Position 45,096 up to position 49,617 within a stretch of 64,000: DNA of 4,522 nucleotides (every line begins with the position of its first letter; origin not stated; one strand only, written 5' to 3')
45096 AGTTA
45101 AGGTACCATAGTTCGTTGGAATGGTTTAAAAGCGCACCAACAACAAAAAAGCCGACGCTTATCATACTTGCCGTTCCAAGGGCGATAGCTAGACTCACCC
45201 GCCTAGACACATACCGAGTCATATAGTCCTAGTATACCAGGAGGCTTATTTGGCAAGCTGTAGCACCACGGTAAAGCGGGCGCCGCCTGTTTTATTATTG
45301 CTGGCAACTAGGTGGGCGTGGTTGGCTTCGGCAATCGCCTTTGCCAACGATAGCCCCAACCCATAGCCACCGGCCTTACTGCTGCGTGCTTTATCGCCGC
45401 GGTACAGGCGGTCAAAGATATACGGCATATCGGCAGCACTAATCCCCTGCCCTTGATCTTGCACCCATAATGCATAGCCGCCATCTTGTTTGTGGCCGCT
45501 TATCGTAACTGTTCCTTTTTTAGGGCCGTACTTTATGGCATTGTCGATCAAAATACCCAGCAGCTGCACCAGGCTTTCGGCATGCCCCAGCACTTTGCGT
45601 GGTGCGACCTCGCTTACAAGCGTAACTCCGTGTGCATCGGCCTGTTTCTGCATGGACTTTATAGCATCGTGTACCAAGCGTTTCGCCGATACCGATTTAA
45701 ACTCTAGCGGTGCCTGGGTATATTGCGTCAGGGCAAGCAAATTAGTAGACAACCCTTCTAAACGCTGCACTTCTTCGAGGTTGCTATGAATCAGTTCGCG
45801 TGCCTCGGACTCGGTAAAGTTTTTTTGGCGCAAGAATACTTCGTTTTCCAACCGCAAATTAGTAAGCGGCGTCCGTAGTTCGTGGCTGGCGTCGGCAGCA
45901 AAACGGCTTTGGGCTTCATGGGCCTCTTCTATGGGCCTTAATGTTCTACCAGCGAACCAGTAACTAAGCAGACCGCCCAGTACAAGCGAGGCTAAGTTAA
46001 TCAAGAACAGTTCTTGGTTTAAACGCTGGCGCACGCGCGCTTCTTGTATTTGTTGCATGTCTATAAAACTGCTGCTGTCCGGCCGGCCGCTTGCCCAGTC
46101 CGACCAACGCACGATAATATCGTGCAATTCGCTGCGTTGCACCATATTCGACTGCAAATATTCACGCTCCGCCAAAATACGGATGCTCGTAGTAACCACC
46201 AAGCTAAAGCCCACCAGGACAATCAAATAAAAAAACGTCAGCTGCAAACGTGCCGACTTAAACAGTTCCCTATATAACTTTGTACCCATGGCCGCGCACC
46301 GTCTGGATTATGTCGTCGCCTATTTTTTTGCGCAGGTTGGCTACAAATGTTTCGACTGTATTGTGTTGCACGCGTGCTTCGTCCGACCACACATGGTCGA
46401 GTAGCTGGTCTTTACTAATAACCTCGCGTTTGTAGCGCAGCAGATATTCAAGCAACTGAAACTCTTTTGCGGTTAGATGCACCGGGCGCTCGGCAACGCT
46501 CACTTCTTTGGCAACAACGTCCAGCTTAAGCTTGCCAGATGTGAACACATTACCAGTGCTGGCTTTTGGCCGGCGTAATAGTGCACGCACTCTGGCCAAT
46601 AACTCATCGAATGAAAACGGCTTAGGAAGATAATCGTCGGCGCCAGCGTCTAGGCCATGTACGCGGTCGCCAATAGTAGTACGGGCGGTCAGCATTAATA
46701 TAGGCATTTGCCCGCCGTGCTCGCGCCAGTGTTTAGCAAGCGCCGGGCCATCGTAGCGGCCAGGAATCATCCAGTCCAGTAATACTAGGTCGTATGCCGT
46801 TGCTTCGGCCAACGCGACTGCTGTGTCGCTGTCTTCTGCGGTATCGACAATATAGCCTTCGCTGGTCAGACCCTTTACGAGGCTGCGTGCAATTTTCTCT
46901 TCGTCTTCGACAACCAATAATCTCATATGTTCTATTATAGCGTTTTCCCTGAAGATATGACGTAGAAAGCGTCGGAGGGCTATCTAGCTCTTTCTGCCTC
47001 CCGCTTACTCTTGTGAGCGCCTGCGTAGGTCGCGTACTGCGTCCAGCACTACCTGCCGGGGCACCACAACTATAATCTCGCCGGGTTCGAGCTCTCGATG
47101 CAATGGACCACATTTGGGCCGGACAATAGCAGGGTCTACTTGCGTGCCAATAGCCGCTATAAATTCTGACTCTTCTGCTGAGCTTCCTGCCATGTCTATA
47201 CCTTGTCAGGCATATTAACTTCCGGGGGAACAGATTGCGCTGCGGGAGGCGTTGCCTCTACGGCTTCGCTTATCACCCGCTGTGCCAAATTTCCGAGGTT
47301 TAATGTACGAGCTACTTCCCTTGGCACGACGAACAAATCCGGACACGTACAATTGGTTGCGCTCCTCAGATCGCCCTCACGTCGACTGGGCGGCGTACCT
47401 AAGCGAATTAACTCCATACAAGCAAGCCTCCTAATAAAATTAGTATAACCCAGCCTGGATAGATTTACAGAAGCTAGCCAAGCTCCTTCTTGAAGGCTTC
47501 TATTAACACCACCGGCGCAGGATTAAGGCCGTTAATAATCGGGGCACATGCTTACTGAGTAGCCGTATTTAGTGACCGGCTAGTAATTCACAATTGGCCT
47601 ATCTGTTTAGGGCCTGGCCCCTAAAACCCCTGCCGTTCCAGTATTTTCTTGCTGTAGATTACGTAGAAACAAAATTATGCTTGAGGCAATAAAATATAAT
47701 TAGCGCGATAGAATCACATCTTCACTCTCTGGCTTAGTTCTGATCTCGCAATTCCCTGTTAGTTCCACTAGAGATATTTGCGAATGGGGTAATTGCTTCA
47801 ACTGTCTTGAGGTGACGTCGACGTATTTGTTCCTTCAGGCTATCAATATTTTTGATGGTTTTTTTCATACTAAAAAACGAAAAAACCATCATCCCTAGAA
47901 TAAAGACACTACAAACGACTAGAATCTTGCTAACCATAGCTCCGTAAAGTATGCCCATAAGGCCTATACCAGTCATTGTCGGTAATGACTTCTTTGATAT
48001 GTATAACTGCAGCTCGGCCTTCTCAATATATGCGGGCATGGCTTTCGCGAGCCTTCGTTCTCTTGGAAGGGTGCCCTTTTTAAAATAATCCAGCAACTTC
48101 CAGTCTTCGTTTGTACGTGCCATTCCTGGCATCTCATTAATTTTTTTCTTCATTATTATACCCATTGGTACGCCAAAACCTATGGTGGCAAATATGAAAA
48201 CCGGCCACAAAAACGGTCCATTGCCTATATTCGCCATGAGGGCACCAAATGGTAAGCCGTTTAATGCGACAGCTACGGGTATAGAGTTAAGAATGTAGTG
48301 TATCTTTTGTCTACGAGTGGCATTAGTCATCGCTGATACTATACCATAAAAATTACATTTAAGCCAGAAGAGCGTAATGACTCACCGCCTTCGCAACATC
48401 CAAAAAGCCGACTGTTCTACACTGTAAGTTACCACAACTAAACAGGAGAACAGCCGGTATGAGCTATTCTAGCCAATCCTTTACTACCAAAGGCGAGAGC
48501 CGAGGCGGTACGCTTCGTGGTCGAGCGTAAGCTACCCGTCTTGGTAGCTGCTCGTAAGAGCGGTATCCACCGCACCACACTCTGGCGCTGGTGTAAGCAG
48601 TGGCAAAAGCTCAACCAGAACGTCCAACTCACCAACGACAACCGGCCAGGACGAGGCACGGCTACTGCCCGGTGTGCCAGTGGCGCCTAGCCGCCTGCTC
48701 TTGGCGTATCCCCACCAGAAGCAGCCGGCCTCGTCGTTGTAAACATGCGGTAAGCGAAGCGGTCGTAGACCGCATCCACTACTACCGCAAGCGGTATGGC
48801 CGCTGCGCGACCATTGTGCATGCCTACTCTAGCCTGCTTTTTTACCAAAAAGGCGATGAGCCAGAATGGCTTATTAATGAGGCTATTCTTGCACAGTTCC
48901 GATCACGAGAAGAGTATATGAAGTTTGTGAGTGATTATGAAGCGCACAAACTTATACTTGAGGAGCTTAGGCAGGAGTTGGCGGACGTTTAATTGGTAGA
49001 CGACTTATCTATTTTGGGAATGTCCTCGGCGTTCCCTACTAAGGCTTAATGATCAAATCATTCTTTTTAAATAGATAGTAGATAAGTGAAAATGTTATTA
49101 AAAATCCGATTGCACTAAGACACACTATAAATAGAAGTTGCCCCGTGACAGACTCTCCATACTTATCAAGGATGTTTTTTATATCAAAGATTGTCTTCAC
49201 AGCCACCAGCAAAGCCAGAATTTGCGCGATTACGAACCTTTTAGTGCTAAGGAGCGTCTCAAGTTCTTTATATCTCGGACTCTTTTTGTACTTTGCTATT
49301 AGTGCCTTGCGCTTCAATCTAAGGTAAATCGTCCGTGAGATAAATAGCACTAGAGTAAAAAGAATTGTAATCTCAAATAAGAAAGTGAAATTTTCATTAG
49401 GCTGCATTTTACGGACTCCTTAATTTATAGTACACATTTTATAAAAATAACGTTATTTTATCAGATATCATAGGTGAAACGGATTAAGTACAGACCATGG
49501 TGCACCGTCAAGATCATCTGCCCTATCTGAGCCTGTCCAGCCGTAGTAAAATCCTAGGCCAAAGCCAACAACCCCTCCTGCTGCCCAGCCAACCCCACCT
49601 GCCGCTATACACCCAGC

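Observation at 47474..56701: ~9.1-kb island bracketed by 60-bp direct repeats duplicating the 3' end of the PGI/PMI gene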

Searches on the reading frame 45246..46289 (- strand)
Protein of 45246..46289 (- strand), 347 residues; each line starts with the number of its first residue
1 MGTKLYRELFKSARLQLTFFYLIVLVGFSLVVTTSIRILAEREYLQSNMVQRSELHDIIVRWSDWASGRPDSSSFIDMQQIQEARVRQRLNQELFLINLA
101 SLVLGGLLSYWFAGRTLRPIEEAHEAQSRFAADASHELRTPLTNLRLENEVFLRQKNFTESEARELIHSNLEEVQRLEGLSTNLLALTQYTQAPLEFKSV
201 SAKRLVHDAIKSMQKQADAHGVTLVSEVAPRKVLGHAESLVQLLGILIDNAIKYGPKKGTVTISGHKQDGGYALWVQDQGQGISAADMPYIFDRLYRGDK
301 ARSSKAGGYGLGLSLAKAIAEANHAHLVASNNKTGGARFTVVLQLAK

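Call 6: search_protein_families(library=pfam, proteins=[window:45246-46289:-], max_evalue=0.01)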
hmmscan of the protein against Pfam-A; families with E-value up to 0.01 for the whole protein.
window:45246-46289:- (347 aa): 4 families
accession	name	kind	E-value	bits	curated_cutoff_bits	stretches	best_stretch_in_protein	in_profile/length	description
PF02518.31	HATPase_c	-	2.1e-21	76.9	26.4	1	236-346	2-110/111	Histidine kinase-, DNA gyrase B-, and HSP90-like ATPase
PF00512.31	HisKA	-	1e-12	48.3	26.9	1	126-189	1-62/66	His Kinase A (phospho-acceptor) domain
PF13589.12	HATPase_c_3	-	0.00043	20.7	25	1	247-320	10-84/137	Histidine kinase-, DNA gyrase B-, and HSP90-like ATPase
PF14501.12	HATPase_c_5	-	0.0071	16.7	22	0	239-332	5-91/102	GHKL domain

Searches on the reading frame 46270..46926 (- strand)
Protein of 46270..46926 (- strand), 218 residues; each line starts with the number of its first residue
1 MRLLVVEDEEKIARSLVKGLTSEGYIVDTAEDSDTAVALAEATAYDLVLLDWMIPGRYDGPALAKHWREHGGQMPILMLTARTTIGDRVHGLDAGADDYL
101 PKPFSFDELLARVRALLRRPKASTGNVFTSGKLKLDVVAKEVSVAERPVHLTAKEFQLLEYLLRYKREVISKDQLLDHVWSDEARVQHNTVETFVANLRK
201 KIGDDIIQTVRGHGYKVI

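Call 6: search_protein_families(library=pfam, proteins=[window:46270-46926:-], max_evalue=0.01)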
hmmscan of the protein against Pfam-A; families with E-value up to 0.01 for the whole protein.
window:46270-46926:- (218 aa): 2 families
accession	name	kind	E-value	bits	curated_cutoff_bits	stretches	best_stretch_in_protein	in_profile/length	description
PF00072.30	Response_reg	-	4.1e-27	95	30.2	1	4-114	2-111/111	Response regulator receiver domain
PF00486.34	Trans_reg_C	-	3e-25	88.5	26.2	1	147-216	2-76/77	Transcriptional regulatory protein, C terminal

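Call 14: find_encoding_contigs(protein=window:46270-46926:-, flank=10000, max_places=10)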
Protein window:46270-46926:- (218 aa): 1 contig read that carries it; 1 place shown.
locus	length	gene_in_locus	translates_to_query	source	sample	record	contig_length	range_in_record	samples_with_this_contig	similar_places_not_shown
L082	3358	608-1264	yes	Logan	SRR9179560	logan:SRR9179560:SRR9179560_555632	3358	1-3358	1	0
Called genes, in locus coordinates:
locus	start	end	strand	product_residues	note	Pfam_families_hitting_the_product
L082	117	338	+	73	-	-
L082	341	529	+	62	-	-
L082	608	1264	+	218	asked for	PF00072:Response_reg, PF00486:Trans_reg_C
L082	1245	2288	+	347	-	PF00512:HisKA, PF02518:HATPase_c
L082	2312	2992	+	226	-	PF07099:DUF1361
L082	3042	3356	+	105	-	?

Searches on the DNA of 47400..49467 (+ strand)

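Call 64: search_dna_similar(query=window:47400-49467:+, collection=plasmids, mode=distant, max_rows=8)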
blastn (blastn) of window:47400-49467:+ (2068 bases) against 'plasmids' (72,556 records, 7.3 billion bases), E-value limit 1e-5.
No match.

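Call 65: search_dna_similar(query=window:47400-49467:+, collection=phages, mode=distant, max_rows=8)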
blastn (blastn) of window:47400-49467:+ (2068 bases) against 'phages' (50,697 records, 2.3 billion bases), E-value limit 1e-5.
No match.

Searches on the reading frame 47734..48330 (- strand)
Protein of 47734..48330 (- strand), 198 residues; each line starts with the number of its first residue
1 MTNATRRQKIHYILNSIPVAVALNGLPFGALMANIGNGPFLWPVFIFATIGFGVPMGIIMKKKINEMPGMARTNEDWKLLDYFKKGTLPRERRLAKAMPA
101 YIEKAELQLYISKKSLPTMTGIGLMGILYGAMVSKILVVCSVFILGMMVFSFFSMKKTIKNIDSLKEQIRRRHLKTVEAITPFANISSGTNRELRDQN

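Call 6: search_protein_families(library=pfam, proteins=[window:47734-48330:-], max_evalue=0.01)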
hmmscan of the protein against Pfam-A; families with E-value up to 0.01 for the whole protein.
window:47734-48330:- (198 aa): 0 families

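Call 15: find_encoding_contigs(protein=window:47734-48330:-, flank=10000, max_places=10)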
Protein window:47734-48330:- (198 aa): 1 contig read that carries it; 1 place shown.
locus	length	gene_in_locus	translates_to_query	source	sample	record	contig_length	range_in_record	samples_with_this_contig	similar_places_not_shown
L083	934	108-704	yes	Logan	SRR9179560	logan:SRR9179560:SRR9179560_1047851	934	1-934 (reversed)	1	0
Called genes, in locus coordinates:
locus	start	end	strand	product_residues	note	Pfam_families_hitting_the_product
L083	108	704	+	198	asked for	-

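Call 36: search_protein_families(library=pfam, proteins=[window:47734-48330:-], max_evalue=10)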
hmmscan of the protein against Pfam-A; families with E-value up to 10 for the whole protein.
window:47734-48330:- (198 aa): 2 families
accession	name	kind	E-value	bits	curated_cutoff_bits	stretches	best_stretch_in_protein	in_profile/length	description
PF04088.18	Peroxin-13_N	-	0.45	11.2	22.3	0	39-57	123-141/146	Peroxin 13, N-terminal region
PF00520.37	Ion_trans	-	1.3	8.6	25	1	115-153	181-220/241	Ion transport protein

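Call 37: search_protein_families(library=ncbifam, proteins=[window:47734-48330:-], max_evalue=1)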
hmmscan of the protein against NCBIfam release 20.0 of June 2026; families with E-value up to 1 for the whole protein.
window:47734-48330:- (198 aa): 1 family
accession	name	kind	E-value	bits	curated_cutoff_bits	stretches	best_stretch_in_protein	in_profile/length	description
NF038389.1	ArsS_fam_HK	equivalog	0.048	13.1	250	1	134-172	130-168/403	ArsS family sensor histidine kinase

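Call 61: find_homologous_proteins(query=window:47734-48330:-, max_evalue=0.001)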
Query window:47734-48330:- (198 aa): 2 proteins with E <= 0.001 among 516 candidates.
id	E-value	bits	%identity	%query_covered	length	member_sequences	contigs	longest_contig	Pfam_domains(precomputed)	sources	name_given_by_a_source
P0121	1.0e-125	434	100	100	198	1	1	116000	-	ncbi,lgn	-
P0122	4.3e-37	145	46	86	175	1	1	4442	-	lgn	-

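Call 62: find_encoding_contigs(protein=P0122, flank=10000, max_places=3)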
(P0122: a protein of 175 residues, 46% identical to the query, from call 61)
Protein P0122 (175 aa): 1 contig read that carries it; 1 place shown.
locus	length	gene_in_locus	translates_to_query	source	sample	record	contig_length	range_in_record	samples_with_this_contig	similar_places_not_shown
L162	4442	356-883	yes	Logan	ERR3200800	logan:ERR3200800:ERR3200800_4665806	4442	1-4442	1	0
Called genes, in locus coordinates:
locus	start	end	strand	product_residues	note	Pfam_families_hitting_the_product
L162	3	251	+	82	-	?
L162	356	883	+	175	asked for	-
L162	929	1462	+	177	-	-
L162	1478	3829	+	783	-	-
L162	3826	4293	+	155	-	-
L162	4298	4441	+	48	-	?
